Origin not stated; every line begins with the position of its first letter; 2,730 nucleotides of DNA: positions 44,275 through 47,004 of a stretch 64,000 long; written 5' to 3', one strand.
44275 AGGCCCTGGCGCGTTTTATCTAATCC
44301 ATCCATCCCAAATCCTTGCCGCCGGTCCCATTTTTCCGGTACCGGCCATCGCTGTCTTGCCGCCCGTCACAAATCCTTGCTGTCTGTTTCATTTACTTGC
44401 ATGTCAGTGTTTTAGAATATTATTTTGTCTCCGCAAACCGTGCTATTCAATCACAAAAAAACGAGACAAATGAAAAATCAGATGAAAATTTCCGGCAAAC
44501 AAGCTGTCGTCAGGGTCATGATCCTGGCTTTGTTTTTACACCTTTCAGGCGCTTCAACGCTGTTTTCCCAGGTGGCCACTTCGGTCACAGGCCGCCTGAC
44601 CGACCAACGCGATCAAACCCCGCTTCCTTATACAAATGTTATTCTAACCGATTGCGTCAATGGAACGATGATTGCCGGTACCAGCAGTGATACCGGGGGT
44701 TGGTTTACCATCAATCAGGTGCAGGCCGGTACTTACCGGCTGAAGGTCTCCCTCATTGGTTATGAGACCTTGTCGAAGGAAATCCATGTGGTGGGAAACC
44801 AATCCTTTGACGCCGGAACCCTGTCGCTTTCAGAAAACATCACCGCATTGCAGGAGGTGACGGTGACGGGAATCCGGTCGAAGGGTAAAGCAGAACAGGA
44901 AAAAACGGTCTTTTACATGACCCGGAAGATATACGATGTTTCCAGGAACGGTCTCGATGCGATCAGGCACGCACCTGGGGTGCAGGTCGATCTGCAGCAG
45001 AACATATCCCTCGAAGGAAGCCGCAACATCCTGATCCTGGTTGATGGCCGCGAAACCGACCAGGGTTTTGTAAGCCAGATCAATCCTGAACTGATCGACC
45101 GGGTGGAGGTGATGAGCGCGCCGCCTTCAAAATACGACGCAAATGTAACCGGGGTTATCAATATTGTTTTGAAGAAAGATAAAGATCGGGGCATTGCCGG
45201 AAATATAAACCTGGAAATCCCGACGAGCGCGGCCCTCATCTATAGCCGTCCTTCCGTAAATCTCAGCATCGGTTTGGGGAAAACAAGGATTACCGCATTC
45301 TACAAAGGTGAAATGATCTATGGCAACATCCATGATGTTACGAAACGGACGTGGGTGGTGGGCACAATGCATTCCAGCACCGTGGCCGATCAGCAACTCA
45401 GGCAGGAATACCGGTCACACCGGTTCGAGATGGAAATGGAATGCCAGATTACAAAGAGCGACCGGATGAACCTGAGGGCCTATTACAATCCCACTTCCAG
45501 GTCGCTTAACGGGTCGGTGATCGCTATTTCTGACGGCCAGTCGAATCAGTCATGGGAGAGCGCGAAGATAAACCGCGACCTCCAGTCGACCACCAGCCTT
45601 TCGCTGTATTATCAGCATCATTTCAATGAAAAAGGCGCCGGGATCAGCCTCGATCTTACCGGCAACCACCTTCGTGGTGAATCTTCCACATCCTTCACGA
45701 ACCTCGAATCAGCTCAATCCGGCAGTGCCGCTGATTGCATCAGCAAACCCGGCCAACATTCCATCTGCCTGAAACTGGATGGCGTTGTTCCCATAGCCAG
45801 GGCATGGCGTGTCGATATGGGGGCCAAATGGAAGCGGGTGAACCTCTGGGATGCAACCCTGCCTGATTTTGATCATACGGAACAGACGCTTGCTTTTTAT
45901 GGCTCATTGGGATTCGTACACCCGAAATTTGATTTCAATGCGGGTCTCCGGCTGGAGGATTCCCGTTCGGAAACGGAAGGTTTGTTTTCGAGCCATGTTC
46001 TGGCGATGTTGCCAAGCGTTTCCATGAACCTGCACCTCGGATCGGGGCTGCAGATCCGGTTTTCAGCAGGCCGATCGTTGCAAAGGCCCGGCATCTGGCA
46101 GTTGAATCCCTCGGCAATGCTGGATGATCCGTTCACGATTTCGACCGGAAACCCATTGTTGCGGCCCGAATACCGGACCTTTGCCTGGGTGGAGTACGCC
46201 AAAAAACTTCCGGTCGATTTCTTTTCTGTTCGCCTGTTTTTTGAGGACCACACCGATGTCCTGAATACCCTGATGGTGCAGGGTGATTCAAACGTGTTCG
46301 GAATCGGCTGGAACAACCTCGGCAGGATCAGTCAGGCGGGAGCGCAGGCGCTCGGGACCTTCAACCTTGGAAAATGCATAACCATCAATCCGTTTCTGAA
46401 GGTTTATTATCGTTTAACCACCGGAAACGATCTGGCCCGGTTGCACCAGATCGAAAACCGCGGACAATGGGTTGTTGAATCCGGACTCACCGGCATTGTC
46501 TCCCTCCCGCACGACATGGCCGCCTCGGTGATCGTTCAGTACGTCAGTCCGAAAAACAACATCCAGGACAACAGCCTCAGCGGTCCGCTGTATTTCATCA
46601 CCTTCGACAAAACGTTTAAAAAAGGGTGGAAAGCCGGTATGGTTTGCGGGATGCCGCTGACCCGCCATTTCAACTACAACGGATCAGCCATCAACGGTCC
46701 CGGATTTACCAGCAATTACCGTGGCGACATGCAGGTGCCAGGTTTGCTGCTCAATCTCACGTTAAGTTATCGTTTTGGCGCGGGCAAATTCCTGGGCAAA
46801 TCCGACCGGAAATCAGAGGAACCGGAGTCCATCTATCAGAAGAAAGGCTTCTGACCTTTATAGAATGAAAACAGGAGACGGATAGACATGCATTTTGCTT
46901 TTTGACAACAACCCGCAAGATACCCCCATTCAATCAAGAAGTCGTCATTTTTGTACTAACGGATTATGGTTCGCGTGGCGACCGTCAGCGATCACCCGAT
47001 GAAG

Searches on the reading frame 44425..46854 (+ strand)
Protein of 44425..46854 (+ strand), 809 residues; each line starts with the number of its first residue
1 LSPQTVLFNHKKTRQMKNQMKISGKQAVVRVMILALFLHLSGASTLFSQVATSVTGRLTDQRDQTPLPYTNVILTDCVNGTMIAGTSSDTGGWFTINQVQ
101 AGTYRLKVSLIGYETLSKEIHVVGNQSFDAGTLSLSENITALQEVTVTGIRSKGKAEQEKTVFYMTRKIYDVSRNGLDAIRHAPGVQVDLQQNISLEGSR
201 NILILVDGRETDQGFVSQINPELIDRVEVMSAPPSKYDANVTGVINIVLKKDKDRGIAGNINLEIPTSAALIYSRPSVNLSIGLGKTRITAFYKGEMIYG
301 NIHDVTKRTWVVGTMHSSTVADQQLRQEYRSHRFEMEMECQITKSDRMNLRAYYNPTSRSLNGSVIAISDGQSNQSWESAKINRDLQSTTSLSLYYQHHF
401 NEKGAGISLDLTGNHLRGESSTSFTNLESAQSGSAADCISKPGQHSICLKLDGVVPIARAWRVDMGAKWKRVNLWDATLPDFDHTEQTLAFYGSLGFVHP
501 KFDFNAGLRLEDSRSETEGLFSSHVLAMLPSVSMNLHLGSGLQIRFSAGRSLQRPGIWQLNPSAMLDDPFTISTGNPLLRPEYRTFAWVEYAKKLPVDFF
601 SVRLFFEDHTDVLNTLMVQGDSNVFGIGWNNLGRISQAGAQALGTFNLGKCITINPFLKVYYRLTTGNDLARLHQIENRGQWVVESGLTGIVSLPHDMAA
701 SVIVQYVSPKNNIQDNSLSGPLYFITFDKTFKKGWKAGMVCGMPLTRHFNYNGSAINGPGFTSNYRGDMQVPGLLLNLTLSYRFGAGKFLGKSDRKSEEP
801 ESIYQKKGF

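Call 9: search_protein_families(library=pfam, proteins=[window:44425-46854:+], max_evalue=0.001)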
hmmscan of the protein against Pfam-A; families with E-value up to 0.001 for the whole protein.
window:44425-46854:+ (809 aa): 6 families
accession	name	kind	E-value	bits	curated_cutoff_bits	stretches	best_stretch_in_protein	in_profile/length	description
PF14905.12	OMP_b-brl_3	-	1.6e-38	133.3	27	1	398-779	1-405/408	Outer membrane protein beta-barrel family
PF13715.12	CarbopepD_reg_2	-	4.1e-14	52.8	32.2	1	54-147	1-88/88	CarboxypepD_reg-like domain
PF00593.30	TonB_dep_Rec_b-barrel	-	2.6e-13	51.1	27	1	351-785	19-424/436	TonB dependent receptor-like, beta-barrel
PF13620.12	CarboxypepD_reg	-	8.3e-13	48.9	32.3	1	53-127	1-74/82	Carboxypeptidase regulatory-like domain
PF07715.20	Plug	-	2.2e-08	35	23.9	1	174-242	23-104/107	TonB-dependent Receptor Plug Domain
PF08308.17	PEGA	-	7e-05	23.1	20.8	0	95-128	28-61/71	PEGA domain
